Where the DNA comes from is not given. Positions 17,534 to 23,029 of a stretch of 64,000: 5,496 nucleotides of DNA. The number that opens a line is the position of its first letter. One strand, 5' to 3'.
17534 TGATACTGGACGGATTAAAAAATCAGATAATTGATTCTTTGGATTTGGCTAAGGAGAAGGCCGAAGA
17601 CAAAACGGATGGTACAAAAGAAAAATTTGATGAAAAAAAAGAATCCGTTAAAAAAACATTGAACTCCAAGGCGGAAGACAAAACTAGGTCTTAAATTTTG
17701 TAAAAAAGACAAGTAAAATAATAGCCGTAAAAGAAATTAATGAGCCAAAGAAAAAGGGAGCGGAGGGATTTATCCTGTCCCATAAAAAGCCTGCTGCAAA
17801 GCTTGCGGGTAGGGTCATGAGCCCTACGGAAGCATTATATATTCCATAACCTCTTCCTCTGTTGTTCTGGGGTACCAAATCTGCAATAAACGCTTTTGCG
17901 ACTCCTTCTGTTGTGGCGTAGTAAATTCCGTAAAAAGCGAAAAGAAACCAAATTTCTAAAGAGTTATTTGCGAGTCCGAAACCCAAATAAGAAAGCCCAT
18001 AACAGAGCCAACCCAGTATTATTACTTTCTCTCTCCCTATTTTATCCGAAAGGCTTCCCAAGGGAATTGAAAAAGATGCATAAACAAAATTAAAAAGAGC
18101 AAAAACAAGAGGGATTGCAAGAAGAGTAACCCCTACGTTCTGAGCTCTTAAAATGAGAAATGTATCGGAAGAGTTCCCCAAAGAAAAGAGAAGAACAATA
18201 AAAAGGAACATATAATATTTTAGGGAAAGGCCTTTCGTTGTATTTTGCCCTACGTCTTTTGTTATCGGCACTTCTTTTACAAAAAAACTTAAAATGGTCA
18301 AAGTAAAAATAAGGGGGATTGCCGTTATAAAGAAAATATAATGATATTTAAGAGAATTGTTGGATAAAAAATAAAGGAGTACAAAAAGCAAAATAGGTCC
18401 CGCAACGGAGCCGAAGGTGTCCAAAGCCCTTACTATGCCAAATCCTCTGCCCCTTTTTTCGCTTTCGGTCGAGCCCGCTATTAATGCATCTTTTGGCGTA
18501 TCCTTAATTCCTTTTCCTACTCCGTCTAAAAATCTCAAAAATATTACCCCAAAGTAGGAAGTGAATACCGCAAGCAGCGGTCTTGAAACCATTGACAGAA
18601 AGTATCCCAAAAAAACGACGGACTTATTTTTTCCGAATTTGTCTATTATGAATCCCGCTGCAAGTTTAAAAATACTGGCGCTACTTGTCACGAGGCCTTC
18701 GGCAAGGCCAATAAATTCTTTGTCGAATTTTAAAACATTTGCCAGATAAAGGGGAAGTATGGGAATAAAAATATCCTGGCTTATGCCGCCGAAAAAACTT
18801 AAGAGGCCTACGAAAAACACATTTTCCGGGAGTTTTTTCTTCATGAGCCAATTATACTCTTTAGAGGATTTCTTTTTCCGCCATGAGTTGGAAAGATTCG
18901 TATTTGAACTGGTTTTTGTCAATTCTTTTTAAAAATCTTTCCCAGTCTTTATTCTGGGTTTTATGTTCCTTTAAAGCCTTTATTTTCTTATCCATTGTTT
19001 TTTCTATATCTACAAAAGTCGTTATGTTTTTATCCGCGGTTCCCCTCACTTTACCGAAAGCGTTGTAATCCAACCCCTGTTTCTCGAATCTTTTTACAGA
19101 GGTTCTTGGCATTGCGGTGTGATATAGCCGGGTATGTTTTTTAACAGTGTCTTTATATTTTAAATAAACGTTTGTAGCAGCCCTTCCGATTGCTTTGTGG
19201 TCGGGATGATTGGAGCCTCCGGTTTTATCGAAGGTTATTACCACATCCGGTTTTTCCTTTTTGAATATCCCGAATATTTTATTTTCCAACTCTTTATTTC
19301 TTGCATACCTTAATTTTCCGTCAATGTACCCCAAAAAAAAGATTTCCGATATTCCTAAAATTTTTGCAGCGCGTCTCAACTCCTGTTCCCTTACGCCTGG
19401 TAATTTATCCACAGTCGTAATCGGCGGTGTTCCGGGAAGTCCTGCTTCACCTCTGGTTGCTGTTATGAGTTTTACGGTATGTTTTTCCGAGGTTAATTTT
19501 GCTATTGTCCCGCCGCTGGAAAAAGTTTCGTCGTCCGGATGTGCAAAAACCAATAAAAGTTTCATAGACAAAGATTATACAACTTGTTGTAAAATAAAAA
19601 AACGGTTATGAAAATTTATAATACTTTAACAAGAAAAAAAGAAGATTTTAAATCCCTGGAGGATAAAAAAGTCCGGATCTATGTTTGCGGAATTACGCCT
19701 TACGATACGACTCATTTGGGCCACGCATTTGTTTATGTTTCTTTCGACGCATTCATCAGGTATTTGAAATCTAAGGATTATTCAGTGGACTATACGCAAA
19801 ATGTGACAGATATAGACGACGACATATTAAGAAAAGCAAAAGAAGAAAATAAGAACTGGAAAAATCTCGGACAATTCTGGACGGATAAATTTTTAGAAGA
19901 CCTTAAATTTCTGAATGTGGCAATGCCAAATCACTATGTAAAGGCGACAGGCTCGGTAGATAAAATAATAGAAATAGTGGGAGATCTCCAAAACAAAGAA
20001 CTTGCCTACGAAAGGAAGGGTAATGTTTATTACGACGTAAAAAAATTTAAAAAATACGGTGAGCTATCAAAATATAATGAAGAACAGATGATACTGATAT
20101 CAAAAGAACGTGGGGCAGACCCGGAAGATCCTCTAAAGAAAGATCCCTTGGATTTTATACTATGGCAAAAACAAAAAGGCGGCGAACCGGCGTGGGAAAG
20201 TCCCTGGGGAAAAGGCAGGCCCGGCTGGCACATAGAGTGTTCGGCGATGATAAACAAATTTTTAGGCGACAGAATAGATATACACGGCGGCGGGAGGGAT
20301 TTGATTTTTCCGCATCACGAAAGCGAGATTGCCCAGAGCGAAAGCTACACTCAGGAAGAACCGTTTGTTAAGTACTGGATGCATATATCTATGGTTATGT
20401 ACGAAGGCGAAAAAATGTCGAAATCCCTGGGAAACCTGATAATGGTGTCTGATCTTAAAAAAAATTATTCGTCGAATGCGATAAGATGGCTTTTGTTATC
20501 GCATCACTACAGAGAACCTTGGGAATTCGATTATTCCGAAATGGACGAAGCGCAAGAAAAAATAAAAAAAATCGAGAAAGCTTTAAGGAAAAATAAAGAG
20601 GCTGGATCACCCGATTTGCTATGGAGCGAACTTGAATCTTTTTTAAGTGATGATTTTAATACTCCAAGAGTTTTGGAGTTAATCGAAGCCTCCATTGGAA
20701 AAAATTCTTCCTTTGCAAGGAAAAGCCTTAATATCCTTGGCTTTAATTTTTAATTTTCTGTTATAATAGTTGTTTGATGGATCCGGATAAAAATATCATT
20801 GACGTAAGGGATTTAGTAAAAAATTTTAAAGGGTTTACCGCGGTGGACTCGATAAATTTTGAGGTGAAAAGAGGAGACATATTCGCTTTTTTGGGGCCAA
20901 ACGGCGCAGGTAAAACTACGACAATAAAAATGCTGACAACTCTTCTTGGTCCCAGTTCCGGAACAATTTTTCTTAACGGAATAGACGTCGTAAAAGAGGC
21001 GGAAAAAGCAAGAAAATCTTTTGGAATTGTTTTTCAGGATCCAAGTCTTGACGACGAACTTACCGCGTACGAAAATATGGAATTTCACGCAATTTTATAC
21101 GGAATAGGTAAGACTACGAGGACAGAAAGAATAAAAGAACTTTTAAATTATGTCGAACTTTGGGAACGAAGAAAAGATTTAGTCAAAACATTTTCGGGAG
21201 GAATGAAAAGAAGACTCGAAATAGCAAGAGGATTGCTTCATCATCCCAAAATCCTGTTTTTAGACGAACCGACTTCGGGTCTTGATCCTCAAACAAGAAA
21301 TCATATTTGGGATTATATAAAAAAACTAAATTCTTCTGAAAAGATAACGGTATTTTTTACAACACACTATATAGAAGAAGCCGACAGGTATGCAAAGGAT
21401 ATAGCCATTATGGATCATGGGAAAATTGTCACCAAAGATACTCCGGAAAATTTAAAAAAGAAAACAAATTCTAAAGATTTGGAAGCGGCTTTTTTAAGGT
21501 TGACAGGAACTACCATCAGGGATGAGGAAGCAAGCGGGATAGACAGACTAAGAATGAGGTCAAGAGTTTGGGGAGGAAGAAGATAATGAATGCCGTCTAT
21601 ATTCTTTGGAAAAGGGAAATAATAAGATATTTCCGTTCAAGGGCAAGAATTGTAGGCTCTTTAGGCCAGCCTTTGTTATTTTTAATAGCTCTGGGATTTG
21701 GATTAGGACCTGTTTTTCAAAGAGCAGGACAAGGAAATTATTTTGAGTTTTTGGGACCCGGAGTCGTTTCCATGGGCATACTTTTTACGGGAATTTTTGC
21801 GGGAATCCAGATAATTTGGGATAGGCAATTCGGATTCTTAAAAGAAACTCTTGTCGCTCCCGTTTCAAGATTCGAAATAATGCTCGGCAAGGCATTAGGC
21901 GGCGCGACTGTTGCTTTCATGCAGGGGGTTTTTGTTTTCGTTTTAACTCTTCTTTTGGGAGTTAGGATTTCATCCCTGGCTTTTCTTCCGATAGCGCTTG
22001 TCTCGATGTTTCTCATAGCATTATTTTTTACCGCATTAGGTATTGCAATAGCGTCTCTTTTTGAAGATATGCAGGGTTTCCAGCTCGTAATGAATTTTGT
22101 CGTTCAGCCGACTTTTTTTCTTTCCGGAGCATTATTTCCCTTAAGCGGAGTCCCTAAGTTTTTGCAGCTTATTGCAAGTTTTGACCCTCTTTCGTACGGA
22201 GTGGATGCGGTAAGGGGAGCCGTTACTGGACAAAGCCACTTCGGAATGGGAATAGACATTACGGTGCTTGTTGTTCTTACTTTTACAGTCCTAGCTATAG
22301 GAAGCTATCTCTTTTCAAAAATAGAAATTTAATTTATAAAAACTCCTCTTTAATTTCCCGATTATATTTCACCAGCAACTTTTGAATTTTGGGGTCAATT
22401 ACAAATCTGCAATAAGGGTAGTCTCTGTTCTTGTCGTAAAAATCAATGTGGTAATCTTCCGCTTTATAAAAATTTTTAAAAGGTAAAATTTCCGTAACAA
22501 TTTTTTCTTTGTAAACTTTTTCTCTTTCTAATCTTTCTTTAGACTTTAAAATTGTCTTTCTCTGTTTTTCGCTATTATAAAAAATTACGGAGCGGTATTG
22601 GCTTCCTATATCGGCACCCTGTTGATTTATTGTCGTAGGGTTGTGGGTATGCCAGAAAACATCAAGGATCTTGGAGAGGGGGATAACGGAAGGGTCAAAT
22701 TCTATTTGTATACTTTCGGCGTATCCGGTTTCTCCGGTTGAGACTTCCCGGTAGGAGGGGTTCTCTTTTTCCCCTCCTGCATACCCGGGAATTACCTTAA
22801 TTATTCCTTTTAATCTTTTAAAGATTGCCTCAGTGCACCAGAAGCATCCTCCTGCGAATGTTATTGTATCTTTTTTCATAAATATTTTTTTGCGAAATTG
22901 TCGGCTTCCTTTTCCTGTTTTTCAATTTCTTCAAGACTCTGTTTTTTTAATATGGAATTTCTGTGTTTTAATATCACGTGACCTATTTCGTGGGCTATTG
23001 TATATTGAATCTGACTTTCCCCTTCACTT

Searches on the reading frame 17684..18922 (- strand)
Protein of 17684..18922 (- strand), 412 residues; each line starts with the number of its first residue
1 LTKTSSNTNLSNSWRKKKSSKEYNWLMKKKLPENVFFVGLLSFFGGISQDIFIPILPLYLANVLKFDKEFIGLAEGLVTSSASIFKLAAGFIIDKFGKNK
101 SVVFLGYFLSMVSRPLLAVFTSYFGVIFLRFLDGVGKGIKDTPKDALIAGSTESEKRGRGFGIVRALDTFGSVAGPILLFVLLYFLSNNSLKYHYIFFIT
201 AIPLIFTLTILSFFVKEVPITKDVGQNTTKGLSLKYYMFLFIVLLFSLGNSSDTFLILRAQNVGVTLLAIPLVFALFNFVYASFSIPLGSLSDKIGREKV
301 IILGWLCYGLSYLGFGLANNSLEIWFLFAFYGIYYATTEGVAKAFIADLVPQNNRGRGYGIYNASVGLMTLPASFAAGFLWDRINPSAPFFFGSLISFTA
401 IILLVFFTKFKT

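Call 10: search_protein_families(library=pfam, proteins=[window:17684-18922:-], max_evalue=0.01)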
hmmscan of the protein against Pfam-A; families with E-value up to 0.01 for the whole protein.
window:17684-18922:- (412 aa): 1 family
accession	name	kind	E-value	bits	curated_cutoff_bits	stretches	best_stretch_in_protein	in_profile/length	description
PF07690.21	MFS_1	-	2.7e-47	161.8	33.4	2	39-249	2-217/347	Major Facilitator Superfamily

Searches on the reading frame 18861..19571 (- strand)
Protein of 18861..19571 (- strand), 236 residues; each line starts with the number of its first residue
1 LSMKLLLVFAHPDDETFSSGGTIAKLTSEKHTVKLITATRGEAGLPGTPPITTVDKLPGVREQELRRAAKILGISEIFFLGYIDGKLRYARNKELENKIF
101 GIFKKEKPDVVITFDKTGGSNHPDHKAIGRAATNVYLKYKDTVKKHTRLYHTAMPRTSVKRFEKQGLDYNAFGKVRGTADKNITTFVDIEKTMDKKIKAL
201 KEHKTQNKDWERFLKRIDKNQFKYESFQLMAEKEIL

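Call 42: search_protein_families(library=pfam, proteins=[window:18861-19571:-], max_evalue=0.001)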
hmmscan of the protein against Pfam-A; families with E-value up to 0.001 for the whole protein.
window:18861-19571:- (236 aa): 1 family
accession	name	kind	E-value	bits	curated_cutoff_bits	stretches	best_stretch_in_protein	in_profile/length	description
PF02585.22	PIG-L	-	2.6e-37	128.7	28.2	1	6-135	1-128/129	GlcNAc-PI de-N-acetylase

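Call 49: search_protein_families(library=ncbifam, proteins=[window:18861-19571:-], max_evalue=0.01)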
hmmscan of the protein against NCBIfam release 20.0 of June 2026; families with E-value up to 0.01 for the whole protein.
window:18861-19571:- (236 aa): 5 families
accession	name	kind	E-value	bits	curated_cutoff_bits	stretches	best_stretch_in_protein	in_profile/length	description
TIGR04000.1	thiol_BshB2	equivalog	4.4e-34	118.1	195.25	1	5-221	3-196/217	bacillithiol biosynthesis deacetylase BshB2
TIGR03445.1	mycothiol_MshB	equivalog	1.5e-24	87.3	224.35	1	6-206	1-235/284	N-acetyl-1-D-myo-inositol-2-amino-2-deoxy-alpha-D-glucopyranoside deacetylase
TIGR03446.1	mycothiol_Mca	equivalog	7.7e-22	78.2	277.15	1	4-229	2-265/283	mycothiol conjugate amidase Mca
TIGR04001.1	thiol_BshB1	equivalog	5.5e-19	68.8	182.5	1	4-209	3-181/226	bacillithiol biosynthesis deacetylase BshB1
NF002557.0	PRK02122.1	subfamily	5.8e-05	21.4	384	1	5-42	373-410/653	glucosamine-6-phosphate deaminase-like protein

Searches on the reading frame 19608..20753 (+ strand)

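Call 10: search_protein_families(library=pfam, proteins=[window:19608-20753:+], max_evalue=0.01)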
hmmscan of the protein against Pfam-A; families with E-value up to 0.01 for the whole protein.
window:19608-20753:+ (381 aa): 4 families
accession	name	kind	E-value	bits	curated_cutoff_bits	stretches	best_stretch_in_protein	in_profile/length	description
PF01406.26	tRNA-synt_1e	-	2e-113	379.2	27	1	14-316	2-300/301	tRNA synthetases class I (C) catalytic domain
PF09334.17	tRNA-synt_1g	-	2e-15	56.9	20.1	2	33-147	12-127/391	tRNA synthetases class I (M)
PF00133.28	tRNA-synt_1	-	1.2e-09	37.9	22.7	1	224-301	330-407/414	tRNA synthetases class I (I, L, M and V)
PF01921.24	tRNA-synt_1f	-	2.6e-06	27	27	1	262-330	274-344/360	tRNA synthetases class I (K)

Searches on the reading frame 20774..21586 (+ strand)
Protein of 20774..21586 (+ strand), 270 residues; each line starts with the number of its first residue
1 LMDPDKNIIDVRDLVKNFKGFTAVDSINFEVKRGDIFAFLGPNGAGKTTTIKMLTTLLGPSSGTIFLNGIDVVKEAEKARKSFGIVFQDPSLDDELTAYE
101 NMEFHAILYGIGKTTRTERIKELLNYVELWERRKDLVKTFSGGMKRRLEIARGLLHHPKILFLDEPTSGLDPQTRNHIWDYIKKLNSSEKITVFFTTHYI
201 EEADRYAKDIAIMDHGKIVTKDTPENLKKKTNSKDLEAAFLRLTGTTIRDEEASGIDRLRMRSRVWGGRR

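Call 42: search_protein_families(library=pfam, proteins=[window:20774-21586:+], max_evalue=0.001)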
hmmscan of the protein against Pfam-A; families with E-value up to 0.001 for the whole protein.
window:20774-21586:+ (270 aa): 9 families
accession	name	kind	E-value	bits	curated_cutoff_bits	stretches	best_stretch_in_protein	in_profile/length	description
PF00005.33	ABC_tran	-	1.8e-36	126.2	25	1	25-168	2-137/137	ABC transporter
PF13304.12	AAA_21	-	2.1e-11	44.9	27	1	141-198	239-298/304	AAA domain, putative AbiEii toxin, Type IV TA system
PF13175.12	AAA_15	-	7.2e-09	36.2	32.1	1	15-71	8-55/374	AAA ATPase domain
PF13476.12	AAA_23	-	4e-06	28.1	27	1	15-65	4-50/201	AAA domain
PF02463.25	SMC_N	-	1.6e-05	24.9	40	1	15-206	7-208/220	RecF/RecN/SMC N terminal domain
PF00004.35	AAA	-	5e-05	24.2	21.2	0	39-74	3-37/131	ATPase family associated with various cellular activities (AAA)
PF13555.12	AAA_29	-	0.00032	20.8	27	1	17-65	8-52/61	P-loop containing region of AAA domain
PF13401.12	AAA_22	-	0.00045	21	27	0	36-61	7-33/130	AAA domain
PF03215.21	Rad17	-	0.00048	20.6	23.8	1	28-117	39-131/186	Rad17 P-loop domain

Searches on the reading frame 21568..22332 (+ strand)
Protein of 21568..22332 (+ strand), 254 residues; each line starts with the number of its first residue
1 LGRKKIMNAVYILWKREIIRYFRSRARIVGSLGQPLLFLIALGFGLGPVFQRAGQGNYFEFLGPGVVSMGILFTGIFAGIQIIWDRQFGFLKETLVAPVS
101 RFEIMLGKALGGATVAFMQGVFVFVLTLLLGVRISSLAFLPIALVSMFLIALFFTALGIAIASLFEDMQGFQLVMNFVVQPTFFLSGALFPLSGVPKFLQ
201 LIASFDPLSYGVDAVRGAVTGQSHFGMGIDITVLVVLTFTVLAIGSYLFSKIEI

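Call 42: search_protein_families(library=pfam, proteins=[window:21568-22332:+], max_evalue=0.001)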
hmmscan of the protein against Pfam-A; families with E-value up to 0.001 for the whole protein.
window:21568-22332:+ (254 aa): 3 families
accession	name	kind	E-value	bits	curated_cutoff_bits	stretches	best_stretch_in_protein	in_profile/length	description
PF01061.29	ABC2_membrane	-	3.8e-37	128.3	26.9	1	10-218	3-209/211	ABC-2 type transporter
PF12698.13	ABC2_membrane_3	-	4e-20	72.6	31.6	1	54-246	156-346/347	ABC-2 family transporter protein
PF12679.13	ABC2_membrane_2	-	3.4e-05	23.7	27.2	1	73-251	80-280/283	ABC-2 family transporter protein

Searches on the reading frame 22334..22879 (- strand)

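Call 42: search_protein_families(library=pfam, proteins=[window:22334-22879:-], max_evalue=0.001)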
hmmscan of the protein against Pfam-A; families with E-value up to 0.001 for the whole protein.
window:22334-22879:- (181 aa): 1 family
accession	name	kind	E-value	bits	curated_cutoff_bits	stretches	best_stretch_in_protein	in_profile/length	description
PF01625.27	PMSR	-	1e-63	214.6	23.7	1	5-157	1-152/153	Peptide methionine sulfoxide reductase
